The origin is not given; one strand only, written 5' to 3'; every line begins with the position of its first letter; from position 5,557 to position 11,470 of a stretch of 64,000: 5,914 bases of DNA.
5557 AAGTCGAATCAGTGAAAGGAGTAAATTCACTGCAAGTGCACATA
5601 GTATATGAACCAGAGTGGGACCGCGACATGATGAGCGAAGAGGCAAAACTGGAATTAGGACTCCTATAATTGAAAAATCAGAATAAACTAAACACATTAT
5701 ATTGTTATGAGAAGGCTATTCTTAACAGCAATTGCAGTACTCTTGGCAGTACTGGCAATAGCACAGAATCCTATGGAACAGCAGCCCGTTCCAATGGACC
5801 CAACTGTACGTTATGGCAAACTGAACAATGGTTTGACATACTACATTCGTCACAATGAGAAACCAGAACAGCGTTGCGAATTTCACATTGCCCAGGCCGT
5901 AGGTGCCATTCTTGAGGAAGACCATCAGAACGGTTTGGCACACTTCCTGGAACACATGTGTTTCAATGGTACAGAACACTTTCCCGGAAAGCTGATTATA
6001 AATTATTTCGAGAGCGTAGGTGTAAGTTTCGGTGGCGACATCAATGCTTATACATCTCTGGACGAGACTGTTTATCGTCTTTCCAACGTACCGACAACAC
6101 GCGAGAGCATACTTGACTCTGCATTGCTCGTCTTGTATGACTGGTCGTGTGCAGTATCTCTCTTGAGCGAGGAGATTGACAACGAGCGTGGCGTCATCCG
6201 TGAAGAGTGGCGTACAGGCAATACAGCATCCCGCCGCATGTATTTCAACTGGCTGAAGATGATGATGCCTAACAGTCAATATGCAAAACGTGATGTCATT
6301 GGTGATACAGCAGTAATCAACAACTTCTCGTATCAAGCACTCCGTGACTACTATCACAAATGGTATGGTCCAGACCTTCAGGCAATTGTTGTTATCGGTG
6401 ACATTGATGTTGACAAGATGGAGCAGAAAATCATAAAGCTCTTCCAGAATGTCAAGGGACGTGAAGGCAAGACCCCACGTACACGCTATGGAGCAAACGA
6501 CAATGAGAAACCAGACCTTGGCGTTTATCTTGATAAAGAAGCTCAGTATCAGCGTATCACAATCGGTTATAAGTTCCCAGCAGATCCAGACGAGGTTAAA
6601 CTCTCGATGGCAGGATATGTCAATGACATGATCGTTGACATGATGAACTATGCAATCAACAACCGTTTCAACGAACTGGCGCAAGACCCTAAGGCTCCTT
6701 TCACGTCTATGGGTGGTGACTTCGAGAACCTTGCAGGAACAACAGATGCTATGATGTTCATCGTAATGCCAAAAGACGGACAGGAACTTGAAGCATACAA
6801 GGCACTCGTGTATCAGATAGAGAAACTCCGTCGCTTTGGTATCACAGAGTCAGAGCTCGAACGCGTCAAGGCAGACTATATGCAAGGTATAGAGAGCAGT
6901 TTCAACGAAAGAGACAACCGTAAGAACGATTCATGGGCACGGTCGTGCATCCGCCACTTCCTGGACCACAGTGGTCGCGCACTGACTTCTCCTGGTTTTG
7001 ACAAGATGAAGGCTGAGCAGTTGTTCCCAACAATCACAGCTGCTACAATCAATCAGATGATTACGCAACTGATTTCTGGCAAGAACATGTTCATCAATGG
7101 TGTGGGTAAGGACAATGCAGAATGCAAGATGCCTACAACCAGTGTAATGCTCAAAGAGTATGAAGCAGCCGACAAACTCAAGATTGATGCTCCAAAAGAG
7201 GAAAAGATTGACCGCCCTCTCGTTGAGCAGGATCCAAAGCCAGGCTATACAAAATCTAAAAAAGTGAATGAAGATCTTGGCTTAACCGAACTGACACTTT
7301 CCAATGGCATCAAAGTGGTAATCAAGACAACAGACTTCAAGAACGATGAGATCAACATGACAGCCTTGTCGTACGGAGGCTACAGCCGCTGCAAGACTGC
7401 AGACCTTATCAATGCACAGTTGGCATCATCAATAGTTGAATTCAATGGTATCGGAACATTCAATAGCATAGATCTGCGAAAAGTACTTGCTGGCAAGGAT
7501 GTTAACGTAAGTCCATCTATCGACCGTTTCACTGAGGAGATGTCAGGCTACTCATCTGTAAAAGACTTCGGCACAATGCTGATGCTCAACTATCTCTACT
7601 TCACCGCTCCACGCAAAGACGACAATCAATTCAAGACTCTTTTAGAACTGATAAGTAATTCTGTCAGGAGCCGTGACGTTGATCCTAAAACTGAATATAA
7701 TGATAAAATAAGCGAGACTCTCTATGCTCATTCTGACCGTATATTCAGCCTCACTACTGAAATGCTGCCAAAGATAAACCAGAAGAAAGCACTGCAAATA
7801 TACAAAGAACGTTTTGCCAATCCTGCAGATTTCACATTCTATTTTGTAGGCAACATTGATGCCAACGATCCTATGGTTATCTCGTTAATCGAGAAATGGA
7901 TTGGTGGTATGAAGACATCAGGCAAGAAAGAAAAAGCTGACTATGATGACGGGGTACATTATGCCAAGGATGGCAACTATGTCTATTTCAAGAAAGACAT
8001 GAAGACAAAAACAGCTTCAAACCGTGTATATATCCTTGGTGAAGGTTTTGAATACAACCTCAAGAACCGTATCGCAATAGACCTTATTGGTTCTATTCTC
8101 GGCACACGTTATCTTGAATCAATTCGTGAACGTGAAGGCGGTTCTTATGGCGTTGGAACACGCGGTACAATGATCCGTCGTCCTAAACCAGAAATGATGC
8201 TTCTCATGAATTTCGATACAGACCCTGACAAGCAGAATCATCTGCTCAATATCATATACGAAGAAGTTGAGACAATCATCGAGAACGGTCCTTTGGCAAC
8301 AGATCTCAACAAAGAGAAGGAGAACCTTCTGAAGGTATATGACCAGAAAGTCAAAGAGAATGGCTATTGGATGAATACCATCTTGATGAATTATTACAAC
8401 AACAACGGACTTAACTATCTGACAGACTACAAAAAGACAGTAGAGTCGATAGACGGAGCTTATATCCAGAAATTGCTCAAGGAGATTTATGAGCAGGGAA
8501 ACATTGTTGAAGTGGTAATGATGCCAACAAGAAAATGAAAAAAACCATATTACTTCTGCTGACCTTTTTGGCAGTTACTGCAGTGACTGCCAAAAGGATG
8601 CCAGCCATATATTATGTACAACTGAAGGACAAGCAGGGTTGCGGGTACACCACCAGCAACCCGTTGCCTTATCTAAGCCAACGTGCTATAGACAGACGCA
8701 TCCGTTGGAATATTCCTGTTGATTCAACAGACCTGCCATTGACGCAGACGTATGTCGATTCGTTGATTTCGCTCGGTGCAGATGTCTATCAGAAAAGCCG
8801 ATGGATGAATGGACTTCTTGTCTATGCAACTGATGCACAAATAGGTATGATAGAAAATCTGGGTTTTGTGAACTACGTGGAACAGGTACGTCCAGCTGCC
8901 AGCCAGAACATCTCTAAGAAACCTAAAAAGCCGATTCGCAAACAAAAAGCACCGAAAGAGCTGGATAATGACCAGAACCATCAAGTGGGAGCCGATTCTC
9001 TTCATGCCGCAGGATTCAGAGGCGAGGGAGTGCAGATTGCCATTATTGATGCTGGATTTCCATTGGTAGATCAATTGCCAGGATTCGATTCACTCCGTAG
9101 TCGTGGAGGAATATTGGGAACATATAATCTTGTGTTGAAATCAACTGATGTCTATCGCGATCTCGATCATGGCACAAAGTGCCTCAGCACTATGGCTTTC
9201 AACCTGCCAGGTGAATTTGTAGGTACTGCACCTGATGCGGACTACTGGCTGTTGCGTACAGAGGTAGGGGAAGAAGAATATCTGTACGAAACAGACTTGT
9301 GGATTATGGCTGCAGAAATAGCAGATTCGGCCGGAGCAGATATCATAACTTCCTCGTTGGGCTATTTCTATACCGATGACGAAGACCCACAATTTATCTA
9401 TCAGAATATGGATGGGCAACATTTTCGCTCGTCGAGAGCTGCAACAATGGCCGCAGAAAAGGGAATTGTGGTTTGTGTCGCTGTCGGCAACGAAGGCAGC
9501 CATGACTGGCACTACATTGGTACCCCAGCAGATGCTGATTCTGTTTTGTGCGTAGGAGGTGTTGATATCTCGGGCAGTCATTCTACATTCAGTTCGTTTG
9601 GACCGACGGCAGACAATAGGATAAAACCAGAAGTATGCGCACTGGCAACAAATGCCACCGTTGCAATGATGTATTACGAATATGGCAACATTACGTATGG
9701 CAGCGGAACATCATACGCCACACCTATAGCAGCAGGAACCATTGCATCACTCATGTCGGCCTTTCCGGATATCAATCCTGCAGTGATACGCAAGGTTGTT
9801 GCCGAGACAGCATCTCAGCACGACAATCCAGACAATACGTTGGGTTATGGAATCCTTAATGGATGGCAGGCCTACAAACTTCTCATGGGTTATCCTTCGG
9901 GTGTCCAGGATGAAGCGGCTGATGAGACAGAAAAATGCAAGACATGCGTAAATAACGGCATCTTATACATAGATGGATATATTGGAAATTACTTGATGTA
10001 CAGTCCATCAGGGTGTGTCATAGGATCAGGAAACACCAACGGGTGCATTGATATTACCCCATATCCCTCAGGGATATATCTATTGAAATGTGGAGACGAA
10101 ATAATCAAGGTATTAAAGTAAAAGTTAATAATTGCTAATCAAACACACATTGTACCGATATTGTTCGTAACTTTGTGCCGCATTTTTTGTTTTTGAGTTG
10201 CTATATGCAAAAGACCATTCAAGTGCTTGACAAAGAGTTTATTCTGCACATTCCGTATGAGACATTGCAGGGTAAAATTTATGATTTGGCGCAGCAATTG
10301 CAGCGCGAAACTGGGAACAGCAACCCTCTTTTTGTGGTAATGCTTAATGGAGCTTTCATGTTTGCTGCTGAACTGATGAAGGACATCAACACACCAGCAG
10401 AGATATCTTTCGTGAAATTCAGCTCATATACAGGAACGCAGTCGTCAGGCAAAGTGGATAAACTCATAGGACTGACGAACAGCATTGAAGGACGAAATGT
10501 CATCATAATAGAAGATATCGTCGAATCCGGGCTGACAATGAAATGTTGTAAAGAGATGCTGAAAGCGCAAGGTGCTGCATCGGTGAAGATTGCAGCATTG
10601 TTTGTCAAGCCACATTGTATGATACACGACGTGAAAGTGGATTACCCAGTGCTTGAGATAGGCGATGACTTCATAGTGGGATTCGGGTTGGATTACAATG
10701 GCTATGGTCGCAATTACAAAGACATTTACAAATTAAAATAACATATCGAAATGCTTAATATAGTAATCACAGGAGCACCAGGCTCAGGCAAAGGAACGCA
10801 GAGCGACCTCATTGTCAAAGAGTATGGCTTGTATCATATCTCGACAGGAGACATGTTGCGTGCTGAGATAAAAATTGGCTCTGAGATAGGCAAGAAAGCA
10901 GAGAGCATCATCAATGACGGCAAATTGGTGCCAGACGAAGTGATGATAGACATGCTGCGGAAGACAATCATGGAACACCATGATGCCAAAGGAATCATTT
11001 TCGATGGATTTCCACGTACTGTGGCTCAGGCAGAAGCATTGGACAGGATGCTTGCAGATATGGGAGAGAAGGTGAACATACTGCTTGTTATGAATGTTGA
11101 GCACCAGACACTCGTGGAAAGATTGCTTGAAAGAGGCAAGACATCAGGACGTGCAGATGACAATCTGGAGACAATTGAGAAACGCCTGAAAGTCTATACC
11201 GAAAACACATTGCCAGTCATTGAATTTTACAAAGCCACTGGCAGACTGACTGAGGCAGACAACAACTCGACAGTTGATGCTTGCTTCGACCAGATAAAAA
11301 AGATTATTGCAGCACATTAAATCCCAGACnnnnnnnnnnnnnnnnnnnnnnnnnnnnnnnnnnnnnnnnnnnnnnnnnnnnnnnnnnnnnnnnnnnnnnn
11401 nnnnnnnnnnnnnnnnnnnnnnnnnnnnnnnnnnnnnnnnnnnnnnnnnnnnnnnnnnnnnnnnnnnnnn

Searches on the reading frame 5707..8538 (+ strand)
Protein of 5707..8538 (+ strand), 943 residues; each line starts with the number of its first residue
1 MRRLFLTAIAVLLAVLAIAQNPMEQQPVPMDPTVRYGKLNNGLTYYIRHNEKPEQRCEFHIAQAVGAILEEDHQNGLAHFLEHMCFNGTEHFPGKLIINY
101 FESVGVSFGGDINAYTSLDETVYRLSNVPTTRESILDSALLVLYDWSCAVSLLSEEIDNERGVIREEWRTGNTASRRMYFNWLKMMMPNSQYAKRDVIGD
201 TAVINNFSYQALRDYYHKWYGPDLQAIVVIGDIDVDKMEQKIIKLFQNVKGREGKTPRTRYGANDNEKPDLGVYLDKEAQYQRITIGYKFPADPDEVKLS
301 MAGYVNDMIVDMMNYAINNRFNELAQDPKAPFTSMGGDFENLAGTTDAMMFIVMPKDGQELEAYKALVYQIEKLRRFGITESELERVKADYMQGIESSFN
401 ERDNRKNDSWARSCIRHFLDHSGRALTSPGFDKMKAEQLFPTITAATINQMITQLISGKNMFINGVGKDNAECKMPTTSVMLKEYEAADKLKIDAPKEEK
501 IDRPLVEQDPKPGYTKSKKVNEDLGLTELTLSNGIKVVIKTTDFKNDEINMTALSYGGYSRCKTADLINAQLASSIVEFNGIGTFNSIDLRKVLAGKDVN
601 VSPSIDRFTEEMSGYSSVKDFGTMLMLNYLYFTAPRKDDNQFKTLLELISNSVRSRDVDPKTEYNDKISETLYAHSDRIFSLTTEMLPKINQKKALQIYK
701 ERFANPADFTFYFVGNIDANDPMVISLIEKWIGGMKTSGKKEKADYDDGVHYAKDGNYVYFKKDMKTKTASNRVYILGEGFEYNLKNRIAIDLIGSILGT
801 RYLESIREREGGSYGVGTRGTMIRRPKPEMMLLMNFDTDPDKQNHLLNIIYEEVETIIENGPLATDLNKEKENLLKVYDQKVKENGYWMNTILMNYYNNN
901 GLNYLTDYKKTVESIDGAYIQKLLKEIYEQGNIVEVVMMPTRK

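Call 28: search_protein_families(library=ncbifam, max_evalue=1e-15, proteins=[window:5707-8538:+])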
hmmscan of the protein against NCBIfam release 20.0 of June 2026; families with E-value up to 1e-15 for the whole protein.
window:5707-8538:+ (943 aa): 2 families
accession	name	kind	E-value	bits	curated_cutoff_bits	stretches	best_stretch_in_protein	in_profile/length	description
NF047421.1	YfmH_fam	equivalog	1.1e-19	71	250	1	74-403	59-372/425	EF-P 5-aminopentanol modification-associated protein YfmH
NF011681.0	PRK15101.1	equivalog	3.2e-16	58.5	765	0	39-261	49-267/961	pitrilysin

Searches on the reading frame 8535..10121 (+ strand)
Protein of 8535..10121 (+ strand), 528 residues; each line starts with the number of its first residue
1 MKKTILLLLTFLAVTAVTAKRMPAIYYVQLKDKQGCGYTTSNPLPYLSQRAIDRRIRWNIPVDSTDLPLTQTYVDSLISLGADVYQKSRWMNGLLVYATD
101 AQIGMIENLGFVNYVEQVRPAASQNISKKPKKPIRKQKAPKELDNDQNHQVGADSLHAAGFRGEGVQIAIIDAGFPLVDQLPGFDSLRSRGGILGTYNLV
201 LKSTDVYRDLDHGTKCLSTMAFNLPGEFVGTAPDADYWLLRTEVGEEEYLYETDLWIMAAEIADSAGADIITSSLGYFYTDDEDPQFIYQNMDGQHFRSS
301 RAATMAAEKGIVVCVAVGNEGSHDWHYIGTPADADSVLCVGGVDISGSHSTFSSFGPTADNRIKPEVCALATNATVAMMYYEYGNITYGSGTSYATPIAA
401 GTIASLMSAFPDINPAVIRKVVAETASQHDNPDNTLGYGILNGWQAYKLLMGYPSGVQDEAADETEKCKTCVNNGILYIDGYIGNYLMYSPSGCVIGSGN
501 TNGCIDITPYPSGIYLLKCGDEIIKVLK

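Call 28: search_protein_families(library=ncbifam, max_evalue=1e-15, proteins=[window:8535-10121:+])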
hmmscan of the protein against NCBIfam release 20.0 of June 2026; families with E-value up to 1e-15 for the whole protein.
window:8535-10121:+ (528 aa): 1 family
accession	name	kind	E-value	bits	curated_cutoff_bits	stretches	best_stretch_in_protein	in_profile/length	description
TIGR03921.1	T7SS_mycosin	equivalog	9.1e-30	103.9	278.75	1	154-450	4-288/353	type VII secretion-associated serine protease mycosin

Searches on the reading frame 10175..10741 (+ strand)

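Call 28: search_protein_families(library=ncbifam, max_evalue=1e-15, proteins=[window:10175-10741:+])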
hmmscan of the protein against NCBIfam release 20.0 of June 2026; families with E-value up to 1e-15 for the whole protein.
window:10175-10741:+ (188 aa): 2 families
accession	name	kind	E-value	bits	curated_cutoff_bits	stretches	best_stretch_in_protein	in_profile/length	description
TIGR01203.1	HGPRTase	equivalog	1.5e-43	148.4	150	1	26-187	3-166/167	hypoxanthine phosphoribosyltransferase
NF006605.0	PRK09162.1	equivalog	3.8e-33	114.4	181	1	29-188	21-181/183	hypoxanthine-guanine phosphoribosyltransferase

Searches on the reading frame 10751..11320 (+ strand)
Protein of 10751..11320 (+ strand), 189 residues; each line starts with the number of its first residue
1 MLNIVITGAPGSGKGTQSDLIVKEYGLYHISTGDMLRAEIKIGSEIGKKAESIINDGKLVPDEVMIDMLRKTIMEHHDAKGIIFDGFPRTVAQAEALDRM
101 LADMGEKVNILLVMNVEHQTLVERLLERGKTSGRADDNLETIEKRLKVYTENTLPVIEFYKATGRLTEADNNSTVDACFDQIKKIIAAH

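Call 28: search_protein_families(library=ncbifam, max_evalue=1e-15, proteins=[window:10751-11320:+])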
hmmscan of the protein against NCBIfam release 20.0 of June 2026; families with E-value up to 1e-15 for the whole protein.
window:10751-11320:+ (189 aa): 21 families
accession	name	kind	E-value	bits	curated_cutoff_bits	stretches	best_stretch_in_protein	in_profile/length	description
NF001381.0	PRK00279.1-3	equivalog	6.8e-68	228.1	187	1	2-187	1-186/188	adenylate kinase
NF011100.0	PRK14527.1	equivalog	2.3e-59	200.2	154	1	4-186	9-190/191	adenylate kinase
TIGR01351.1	adk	subfamily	3.7e-59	199.9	168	1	3-128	1-127/212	adenylate kinase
NF011105.0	PRK14532.1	equivalog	5.8e-59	198.8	162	1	2-186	1-185/189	adenylate kinase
NF001380.0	PRK00279.1-2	equivalog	1.6e-57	194.3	251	1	2-128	1-127/216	adenylate kinase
TIGR01359.1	UMP_CMP_kin_fam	subfamily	9e-54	182.2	207.6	1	5-186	3-184/185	UMP-CMP kinase family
NF002700.0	PRK02496.1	equivalog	1.7e-53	181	262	1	2-187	2-183/184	adenylate kinase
TIGR01360.1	aden_kin_iso1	equivalog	1.8e-53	181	284.1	1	4-185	6-184/188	adenylate kinase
NF011104.0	PRK14531.1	equivalog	1.6e-50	171.3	160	1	5-186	6-182/183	adenylate kinase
NF011101.0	PRK14528.1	equivalog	3.1e-48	163.9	195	1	1-185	1-185/187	adenylate kinase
NF010381.0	PRK13808.1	equivalog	2.3e-46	158.8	426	1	4-188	3-193/335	adenylate kinase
NF001379.0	PRK00279.1-1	equivalog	2.1e-45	154.7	268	1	3-129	2-124/216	adenylate kinase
NF001382.0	PRK00279.1-4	equivalog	1e-42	146.2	334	1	2-128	1-128/212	adenylate kinase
NF001385.0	PRK00279.2-3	equivalog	1.6e-42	145.6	315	1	4-128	7-130/213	adenylate kinase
NF001384.0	PRK00279.2-2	equivalog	3.4e-38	131.3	152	1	5-187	6-187/191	adenylate kinase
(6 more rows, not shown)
